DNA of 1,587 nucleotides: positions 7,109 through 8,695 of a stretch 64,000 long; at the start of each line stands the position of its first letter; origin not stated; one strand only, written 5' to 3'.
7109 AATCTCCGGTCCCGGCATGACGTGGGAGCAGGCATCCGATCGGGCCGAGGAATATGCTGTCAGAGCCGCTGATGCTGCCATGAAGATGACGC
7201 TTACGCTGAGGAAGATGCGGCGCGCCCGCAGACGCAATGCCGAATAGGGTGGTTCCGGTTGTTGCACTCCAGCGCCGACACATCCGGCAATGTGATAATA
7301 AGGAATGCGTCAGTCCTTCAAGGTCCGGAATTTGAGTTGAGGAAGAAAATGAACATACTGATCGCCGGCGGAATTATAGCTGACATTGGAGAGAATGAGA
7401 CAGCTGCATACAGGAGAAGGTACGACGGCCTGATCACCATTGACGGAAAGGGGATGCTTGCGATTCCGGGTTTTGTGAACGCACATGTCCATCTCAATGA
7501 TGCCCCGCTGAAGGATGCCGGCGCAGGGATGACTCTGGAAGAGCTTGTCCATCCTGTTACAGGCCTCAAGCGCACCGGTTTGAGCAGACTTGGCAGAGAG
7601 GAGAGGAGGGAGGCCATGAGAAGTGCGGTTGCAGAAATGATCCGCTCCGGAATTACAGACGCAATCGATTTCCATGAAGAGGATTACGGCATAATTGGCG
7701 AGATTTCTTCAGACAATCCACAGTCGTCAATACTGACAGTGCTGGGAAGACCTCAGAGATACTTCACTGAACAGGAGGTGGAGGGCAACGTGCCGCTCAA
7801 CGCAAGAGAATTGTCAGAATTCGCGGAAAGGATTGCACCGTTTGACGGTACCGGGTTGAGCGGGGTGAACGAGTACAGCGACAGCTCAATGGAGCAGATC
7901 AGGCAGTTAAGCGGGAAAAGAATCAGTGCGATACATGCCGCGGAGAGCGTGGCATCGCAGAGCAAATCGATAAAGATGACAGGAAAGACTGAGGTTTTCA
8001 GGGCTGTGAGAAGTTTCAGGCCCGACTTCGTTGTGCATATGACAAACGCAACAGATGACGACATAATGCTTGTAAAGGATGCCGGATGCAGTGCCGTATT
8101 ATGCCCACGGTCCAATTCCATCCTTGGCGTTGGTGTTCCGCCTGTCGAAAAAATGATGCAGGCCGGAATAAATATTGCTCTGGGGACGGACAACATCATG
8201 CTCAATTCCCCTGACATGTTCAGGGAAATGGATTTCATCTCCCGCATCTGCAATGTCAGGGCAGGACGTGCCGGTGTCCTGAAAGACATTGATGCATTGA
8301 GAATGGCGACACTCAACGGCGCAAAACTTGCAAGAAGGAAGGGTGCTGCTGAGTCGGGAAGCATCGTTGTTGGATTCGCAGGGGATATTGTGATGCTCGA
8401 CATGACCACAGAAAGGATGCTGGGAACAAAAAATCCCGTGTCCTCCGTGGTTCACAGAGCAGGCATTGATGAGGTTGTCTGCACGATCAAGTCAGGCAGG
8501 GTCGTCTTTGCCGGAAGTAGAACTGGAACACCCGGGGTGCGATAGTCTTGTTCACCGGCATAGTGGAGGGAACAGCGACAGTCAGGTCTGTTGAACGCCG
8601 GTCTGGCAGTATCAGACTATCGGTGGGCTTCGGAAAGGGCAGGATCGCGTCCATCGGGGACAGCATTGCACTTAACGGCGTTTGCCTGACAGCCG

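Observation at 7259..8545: Deaminase-fold amidohydrolase embedded in the riboflavin operon: candidate for the unassigned archaeal pyrimidine deaminase step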

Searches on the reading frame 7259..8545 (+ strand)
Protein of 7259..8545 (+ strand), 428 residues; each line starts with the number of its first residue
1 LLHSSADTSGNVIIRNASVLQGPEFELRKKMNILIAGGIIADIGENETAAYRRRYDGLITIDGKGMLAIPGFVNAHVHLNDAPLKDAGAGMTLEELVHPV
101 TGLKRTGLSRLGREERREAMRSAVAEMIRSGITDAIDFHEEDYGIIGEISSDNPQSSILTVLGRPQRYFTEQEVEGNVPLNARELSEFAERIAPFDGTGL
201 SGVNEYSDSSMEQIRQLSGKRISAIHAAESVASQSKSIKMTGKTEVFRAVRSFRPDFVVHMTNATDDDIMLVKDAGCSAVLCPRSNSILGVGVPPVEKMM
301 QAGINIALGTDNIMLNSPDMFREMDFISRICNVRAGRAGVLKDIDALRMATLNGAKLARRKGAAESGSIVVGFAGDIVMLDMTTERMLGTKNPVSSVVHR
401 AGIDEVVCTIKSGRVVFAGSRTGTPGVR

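Call 3: search_protein_families(library=pfam, proteins=[window:7259-8545:+])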
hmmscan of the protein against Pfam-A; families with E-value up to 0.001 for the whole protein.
window:7259-8545:+ (428 aa): 2 families
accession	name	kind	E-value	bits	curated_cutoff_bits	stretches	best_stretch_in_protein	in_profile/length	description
PF01979.26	Amidohydro_1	-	3e-35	122.5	25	1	68-416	2-345/345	Amidohydrolase family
PF07969.17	Amidohydro_3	-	2.9e-14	53.8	29.7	1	257-417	309-472/472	Amidohydrolase family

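Call 4: search_protein_families(library=ncbifam, proteins=[window:7259-8545:+], max_evalue=0.001)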
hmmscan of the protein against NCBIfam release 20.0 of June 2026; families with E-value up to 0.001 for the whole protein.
window:7259-8545:+ (428 aa): 50 families (the best 25 are shown)
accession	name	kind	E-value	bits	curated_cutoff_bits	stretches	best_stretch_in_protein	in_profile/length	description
NF005552.0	PRK07213.1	equivalog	9.4e-88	294.7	294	1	13-411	3-377/382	chlorohydrolase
NF006549.0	PRK09045.1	equivalog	6.4e-37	127.2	540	1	23-413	22-411/444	TRZ/ATZ family hydrolase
NF004701.0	PRK06038.1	equivalog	3e-34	118.5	609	2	227-418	212-403/432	N-ethylammeline chlorohydrolase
NF006252.0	PRK08393.1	equivalog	1.3e-32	113.4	617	2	222-417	204-399/424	N-ethylammeline chlorohydrolase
NF006056.0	PRK08204.1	subfamily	8e-31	107.3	391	2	211-415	208-414/449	hypothetical protein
NF005540.0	PRK07203.1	equivalog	2.3e-29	102.3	444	1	12-418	2-415/444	putative aminohydrolase SsnA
NF005557.0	PRK07228.1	equivalog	4.7e-29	101.4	522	2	259-418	254-414/445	5'-deoxyadenosine deaminase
NF004995.0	PRK06380.1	subfamily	1.3e-28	100.1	567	1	12-416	3-398/418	metal-dependent hydrolase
NF009059.0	PRK12393.1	equivalog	1.3e-27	96.7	543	2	259-417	276-431/460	amidohydrolase family protein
NF006055.0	PRK08203.1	equivalog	2.4e-27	95.6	532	2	258-417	271-426/455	8-oxoguanine deaminase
TIGR03314.1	Se_ssnA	subfamily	7e-26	91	455.5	1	13-418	2-414/441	putative selenium metabolism protein SsnA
NF006681.0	PRK09229.1-2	equivalog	1.6e-23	83.2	362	1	253-420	263-428/451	formimidoylglutamate deiminase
TIGR02967.1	guan_deamin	equivalog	3.7e-18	65.7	375.4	1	259-388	244-368/401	guanine deaminase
NF004801.0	PRK06151.1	subfamily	4.6e-18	65.3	416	1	262-418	289-439/491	chlorohydrolase family protein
TIGR01224.1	hutI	equivalog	1.3e-17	63.7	298.15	2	258-388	237-359/377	imidazolonepropionase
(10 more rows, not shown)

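Call 5: search_solved_structures(query=window:7259-8545:+, max_evalue=0.00001, show_alignments=1)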
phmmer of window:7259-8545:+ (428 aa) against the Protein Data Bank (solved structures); distinct sequences matched with E-value up to 0.00001: 20.
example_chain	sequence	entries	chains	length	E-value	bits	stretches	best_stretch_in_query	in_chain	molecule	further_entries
4dyk_A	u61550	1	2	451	4e-25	91.9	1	62-414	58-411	AMIDOHYDROLASE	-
4gbd_A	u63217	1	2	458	4.2e-25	91.8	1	62-414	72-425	Putative uncharacterized protein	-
3lnp_A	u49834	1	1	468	1.3e-19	73.7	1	60-415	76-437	Amidohydrolase family Protein OLEI01672_1_465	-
4dzh_A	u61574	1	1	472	2.5e-19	72.8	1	34-407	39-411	AMIDOHYDROLASE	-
4f0r_A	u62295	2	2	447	4.9e-18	68.5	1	123-416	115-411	5-methylthioadenosine/S-adenosylhomocysteine deaminase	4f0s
4v1x_A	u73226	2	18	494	5.1e-17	65.2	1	279-421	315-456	ATRAZINE CHLOROHYDROLASE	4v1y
2paj_A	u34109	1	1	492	4.7e-16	62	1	219-416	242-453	putative cytosine/guanine deaminase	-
3hpa_A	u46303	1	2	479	5.1e-14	55.3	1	259-424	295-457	AMIDOHYDROLASE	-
1p1m_A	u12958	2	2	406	3.9e-12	49.1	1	271-418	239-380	Hypothetical protein TM0936 | Uncharacterized protein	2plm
1j6p_A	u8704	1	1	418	4.3e-12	49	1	271-418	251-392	METAL-DEPENDENT HYDROLASE OF CYTOSINEDEMANIASE/CHLOROHYDROLASE FAMILY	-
7ww2_A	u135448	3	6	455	8.1e-12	48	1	268-417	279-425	8-oxoguanine deaminase | Hydroxydechloroatrazine ethylaminohydrolase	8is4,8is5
2i9u_A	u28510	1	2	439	3.1e-11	46.1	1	253-367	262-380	Cytosine/guanine deaminase related protein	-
2imr_A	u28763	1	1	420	3.8e-10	42.5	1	252-318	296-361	Hypothetical protein DR_0824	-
5hme_A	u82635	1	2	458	8.2e-09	38.2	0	30-140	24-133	Triazine hydrolase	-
5hmf_A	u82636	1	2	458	8.2e-09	38.2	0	30-140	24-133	Triazine hydrolase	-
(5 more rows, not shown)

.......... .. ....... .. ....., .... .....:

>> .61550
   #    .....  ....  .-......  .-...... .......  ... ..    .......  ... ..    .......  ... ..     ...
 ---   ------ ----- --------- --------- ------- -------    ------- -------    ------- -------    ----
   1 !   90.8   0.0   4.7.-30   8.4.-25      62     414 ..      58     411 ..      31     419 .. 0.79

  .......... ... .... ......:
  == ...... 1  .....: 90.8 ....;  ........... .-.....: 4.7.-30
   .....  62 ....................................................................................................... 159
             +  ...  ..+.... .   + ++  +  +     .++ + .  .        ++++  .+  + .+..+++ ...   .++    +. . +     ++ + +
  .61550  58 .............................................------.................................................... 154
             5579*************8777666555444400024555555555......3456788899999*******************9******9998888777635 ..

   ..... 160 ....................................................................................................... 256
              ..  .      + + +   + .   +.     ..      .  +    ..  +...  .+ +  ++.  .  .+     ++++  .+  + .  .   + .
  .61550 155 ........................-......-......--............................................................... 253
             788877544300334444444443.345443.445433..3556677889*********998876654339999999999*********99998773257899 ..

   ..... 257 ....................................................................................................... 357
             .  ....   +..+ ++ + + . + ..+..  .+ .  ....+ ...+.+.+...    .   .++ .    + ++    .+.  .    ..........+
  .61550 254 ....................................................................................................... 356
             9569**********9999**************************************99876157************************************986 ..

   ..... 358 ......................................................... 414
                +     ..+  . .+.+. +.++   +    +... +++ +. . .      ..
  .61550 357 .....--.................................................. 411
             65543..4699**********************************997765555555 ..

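Call 14: find_homologous_proteins(query=window:7259-8545:+, max_evalue=1e-10)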
Query window:7259-8545:+ (428 aa): 1529 proteins with E <= 1e-10 among 8000 candidates; the best 120 are listed.
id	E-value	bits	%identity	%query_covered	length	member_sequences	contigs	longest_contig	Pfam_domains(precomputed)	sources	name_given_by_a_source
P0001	2.7e-271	917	99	100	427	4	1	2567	PF07969.18,PF01979.27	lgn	-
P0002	2.2e-129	450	50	95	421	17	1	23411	PF07969.18,PF01979.27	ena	-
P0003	9.1e-124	432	51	96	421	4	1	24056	PF07969.18,PF01979.27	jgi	jgi:cytosine/adenosine deaminase-related metal-dependent hydrolase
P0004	1.4e-115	405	49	97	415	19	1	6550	PF07969.18,PF01979.27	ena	-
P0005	8.3e-113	395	49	97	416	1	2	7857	PF07969.18,PF01979.27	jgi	jgi:cytosine/adenosine deaminase-related metal-dependent hydrolase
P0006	7.7e-111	389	49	98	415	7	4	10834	PF07969.18,PF01979.27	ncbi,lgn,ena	-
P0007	1.4e-107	378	47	97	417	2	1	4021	PF07969.18,PF01979.27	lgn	-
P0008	4.1e-107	377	46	97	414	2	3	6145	PF07969.18,PF01979.27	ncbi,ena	-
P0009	1.3e-106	375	46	96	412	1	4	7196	PF07969.18,PF01979.27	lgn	-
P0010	4.6e-104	367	47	94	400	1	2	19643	PF07969.18,PF01979.27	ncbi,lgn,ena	-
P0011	3.4e-100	354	46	95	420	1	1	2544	PF07969.18,PF01979.27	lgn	-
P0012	1.5e-98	349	45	98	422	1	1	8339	PF07969.18,PF01979.27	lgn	-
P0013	2.6e-98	348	48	84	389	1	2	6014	PF07969.18,PF01979.27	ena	-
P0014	4.0e-98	347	48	84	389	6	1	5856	PF07969.18,PF01979.27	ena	-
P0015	2.7e-97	344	49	84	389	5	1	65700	PF07969.18,PF01979.27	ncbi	-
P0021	5.7e-88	314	43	95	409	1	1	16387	PF07969.18,PF01979.27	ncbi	ncbi:MAG: amidohydrolase family protein [Methanomassiliicoccales archaeon]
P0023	1.6e-84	302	39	94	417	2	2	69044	PF07969.18,PF01979.27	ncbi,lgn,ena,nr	ncbi:MAG: amidohydrolase family protein [Nitrososphaerota archaeon]|nr:amidohydrolase family protein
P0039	2.6e-78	282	40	94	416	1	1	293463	PF00962.29,PF07969.18,PF01979.27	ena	-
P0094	1.7e-68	250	35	94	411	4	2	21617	PF07969.18,PF01979.27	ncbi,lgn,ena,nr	ncbi:MAG TPA: amidohydrolase family protein [Methylomirabilota bacterium]|nr:amidohydrolase family p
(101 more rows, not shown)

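Call 16: find_related_loci(query=window:7259-8545:+, collection=genome_contigs, flank=8000)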
Query window:7259-8545:+ (428 aa) in genome_contigs; peptide patterns used: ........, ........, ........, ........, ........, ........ (x = any residue, [..] = any of these).
228 stretches matched a pattern; 123 encode a relative of the query (tblastn E <= 1e-3); the best 80 are kept; 80 distinct loci.
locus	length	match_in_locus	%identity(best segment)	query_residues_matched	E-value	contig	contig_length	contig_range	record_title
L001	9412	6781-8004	49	2-419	1e-118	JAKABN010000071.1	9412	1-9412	MAG: Thermoplasmata archaeon isolate WH2.bin25 NODE_13661_length_9412_cov_2.525040, whole genome shotgun sequence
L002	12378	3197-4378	48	10-413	2e-115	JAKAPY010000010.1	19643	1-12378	MAG: Thermoplasmata archaeon isolate YF1.bin95 NODE_3069_length_19643_cov_1.440869, whole genome shotgun sequence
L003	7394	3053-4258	45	10-421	3e-108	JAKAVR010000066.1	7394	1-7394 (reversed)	MAG: Thermoplasmata archaeon isolate YP4.bin116 NODE_14223_length_7394_cov_2.943718, whole genome shotgun sequence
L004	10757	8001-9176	43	11-417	2e-93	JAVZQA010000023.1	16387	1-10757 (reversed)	MAG: Methanomassiliicoccales archaeon isolate DRTY-7_201709_bins_31 DRTY-7_201709_bins_31_scaffold_23, whole genome shot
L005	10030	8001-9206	38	11-416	9e-78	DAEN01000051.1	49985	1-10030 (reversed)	MAG TPA_asm: Thaumarchaeota archaeon UBA141 UBA141_contig_40949, whole genome shotgun sequence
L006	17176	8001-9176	37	12-416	5e-75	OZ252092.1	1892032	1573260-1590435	MAG: Nitrosopumilus sp. isolate 1ff4eb3d-b9ef-4315-8156-e0ce16ae0cce genome assembly, chromosome: 1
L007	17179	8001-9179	36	12-417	5e-74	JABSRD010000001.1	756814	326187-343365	MAG: Nitrosopumilus sp. isolate DT_77 DT-Nitrosopumilus-1_scaffold_1, whole genome shotgun sequence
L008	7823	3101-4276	35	12-416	1e-73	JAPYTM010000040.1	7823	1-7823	MAG: Nitrosopumilus sp. isolate PW6.metabat2.175 PW6_10976_length_7823_cov_330.874228, whole genome shotgun sequence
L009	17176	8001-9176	36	12-416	1e-73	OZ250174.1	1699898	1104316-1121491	MAG: Nitrosopumilus sp. isolate fad8832d-3016-4a21-8e71-f8789de11b2a genome assembly, chromosome: 1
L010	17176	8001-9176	36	12-416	4e-73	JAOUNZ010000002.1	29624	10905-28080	MAG: Nitrosopumilus sp. isolate 8_1_May_SF_Bin9 8_1_May_SF_Bin9_scaffold_83_c1, whole genome shotgun sequence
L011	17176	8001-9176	35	12-416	1e-72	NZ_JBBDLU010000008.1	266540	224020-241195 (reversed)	MAG: Nitrosopumilus sp. isolate LejiaA_33_50 Lejia_A_62_length_266540_cov_33, whole genome shotgun sequence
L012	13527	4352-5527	35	12-416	3e-72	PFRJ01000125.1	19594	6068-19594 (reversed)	MAG: Nitrosopumilales archaeon CG_4_9_14_0_2_um_filter_34_16 CG_4_9_14_0.2_um_filter_scaffold_1016_c, whole genome shotg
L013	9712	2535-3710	35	12-416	5e-72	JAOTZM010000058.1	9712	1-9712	MAG: Nitrosopumilus sp. isolate 21_July_SF_Bin12 21_July_SF_Bin12_scaffold_472_c1, whole genome shotgun sequence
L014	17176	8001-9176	35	12-416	1e-71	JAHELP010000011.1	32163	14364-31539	MAG: Nitrosopumilus sp. isolate Ww628 NODE_3019_length_32163_cov_18.443730, whole genome shotgun sequence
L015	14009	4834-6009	36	12-416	1e-71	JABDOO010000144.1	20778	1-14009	MAG: Nitrosopumilus sp. isolate Site_A32 k127_479569, whole genome shotgun sequence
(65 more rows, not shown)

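Call 30: find_encoding_contigs(protein=P0002, flank=8000, max_places=2)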
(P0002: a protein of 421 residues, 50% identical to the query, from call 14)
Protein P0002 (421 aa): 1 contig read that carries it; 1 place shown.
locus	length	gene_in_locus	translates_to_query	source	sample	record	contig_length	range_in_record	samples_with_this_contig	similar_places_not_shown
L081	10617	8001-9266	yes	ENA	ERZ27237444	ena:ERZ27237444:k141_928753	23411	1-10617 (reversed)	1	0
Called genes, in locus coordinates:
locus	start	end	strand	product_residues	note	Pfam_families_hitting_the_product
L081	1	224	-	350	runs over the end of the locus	-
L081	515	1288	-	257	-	-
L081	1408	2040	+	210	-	PF05175:MTS, PF06325:PrmA, PF13847:Methyltransf_31, PF13649:Methyltransf_25 (weak)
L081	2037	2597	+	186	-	PF14382:ECR1_N, PF10447:EXOSC1 (faint)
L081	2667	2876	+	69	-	-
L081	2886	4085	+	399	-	PF00464:SHMT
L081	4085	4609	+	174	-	PF17146:PIN_6, PF08745:PIN_5 (weak)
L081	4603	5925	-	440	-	PF04185:Phosphoesterase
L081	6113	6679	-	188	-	-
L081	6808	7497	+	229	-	PF00926:DHBP_synthase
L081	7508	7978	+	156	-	PF00885:DMRL_synthase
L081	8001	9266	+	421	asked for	PF01979:Amidohydro_1, PF07969:Amidohydro_3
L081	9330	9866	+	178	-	PF00677:Lum_binding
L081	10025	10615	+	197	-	?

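Call 31: find_encoding_contigs(protein=P0015, flank=8000, max_places=2)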
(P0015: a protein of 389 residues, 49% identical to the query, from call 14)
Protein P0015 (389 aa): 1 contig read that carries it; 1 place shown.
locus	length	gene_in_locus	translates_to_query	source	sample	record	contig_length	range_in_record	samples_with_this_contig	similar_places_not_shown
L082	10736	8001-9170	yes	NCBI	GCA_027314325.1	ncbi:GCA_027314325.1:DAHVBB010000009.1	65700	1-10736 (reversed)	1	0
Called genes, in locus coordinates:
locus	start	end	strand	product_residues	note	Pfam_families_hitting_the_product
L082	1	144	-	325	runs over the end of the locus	PF04166:PdxA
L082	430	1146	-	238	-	-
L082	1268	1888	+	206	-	PF01170:UPF0020 (weak), PF05175:MTS, PF03602:Cons_hypoth95 (weak), PF06325:PrmA, PF13847:Methyltransf_31 (weak)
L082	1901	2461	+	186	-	PF14382:ECR1_N, PF10447:EXOSC1 (faint)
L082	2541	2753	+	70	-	-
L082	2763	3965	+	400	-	PF00464:SHMT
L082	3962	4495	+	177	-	PF17146:PIN_6, PF08745:PIN_5 (weak)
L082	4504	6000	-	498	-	PF04185:Phosphoesterase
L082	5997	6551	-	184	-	-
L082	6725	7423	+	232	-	PF00926:DHBP_synthase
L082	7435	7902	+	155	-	PF00885:DMRL_synthase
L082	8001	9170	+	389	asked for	PF01979:Amidohydro_1, PF07969:Amidohydro_3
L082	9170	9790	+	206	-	PF00677:Lum_binding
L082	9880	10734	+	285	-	?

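Call 32: find_encoding_contigs(protein=P0021, flank=8000, max_places=1)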
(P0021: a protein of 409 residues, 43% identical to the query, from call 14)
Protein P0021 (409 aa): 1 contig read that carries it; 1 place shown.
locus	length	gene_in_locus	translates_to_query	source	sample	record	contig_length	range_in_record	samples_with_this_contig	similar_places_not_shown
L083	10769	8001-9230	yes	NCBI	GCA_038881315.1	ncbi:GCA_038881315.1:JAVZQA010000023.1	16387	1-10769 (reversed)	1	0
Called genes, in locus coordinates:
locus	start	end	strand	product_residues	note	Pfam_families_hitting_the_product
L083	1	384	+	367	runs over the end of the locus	PF04055:Radical_SAM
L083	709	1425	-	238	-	-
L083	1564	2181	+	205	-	PF01170:UPF0020, PF03602:Cons_hypoth95 (weak), PF05175:MTS, PF06325:PrmA, PF13649:Methyltransf_25, PF13847:Methyltransf_31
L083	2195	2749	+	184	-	PF14382:ECR1_N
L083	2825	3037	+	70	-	-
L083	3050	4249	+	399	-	PF00464:SHMT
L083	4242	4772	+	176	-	PF08745:PIN_5 (faint), PF17146:PIN_6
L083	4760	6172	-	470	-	PF04185:Phosphoesterase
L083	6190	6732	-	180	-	-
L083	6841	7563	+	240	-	PF00926:DHBP_synthase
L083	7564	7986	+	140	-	PF00885:DMRL_synthase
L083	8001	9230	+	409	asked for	PF01979:Amidohydro_1, PF07969:Amidohydro_3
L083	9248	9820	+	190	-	PF00677:Lum_binding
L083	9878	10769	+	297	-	PF00515:TPR_1 (faint), PF07719:TPR_2 (faint), PF13428:TPR_14 (faint), PF13424:TPR_12 (weak)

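Call 33: find_encoding_contigs(protein=P0023, flank=8000, max_places=1)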
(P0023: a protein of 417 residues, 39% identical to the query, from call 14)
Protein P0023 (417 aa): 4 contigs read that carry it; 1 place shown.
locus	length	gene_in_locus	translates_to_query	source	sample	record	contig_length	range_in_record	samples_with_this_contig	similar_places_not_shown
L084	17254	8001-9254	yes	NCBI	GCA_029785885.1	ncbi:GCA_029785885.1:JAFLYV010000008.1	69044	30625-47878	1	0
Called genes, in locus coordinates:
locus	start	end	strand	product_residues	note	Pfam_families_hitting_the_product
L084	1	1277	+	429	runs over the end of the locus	PF00083:Sugar_tr, PF07690:MFS_1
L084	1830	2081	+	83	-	-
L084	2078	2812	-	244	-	PF01381:HTH_3, PF12844:HTH_19 (weak), PF13560:HTH_31 (weak), PF00885:DMRL_synthase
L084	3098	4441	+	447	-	PF04055:Radical_SAM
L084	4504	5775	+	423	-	PF04055:Radical_SAM, PF19288:CofH_C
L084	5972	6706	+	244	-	PF00926:DHBP_synthase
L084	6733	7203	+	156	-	PF00885:DMRL_synthase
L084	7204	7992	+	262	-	PF05165:GCH_III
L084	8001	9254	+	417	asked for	PF01979:Amidohydro_1, PF07969:Amidohydro_3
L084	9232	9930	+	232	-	PF01872:RibD_C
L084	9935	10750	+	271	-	PF02633:Creatininase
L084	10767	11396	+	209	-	PF00677:Lum_binding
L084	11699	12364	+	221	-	PF00702:Hydrolase (weak), PF12710:HAD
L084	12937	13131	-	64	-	-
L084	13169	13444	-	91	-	PF01022:HTH_5 (weak)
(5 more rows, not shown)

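Call 34: find_encoding_contigs(protein=P0039, flank=8000, max_places=1)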
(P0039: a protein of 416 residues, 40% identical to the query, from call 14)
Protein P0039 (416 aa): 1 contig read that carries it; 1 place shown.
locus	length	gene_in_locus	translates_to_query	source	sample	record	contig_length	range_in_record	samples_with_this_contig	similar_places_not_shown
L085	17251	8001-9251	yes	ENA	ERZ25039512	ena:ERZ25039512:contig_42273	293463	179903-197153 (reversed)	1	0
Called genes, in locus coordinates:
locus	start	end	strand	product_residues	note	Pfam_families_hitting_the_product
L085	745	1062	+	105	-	-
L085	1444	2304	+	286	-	-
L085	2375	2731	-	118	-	PF12802:MarR_2 (faint), PF13545:HTH_Crp_2 (faint), PF01022:HTH_5 (weak), PF13412:HTH_24 (weak)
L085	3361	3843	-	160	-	-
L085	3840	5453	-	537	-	PF18998:Flg_new_2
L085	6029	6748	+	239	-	PF00926:DHBP_synthase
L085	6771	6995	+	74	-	PF00885:DMRL_synthase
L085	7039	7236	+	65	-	PF00885:DMRL_synthase (weak)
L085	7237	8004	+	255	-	PF05165:GCH_III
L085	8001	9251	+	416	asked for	PF01979:Amidohydro_1, PF07969:Amidohydro_3, PF00962:A_deaminase (weak)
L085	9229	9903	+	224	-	PF01872:RibD_C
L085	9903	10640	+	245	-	PF02633:Creatininase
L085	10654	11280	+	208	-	PF00677:Lum_binding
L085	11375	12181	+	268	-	PF01978:TrmB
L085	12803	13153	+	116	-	PF00483:NTP_transferase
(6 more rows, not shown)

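Call 35: find_encoding_contigs(protein=P0094, flank=8000, max_places=1)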
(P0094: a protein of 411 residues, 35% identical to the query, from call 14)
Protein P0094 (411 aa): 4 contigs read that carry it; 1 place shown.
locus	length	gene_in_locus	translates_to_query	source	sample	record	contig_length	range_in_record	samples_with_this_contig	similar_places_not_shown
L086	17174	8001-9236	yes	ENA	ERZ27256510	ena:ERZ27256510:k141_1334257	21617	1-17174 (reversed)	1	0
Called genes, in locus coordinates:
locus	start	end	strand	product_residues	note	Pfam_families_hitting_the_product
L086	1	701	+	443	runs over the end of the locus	PF06745:ATPase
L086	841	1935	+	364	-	PF00211:Guanylate_cyc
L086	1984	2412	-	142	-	PF13240:Zn_Ribbon_1 (weak)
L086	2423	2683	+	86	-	-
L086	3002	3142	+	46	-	-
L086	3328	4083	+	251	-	PF23023:Anti-Pycsar_Apyc1, PF00753:Lactamase_B, PF12706:Lactamase_B_2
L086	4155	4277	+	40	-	-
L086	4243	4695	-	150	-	-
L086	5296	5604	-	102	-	PF02311:AraC_binding, PF07883:Cupin_2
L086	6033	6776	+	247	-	PF00926:DHBP_synthase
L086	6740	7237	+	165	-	PF00885:DMRL_synthase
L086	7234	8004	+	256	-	PF05165:GCH_III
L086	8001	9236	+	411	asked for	PF01979:Amidohydro_1, PF07969:Amidohydro_3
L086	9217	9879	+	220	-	PF01872:RibD_C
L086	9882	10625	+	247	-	PF02633:Creatininase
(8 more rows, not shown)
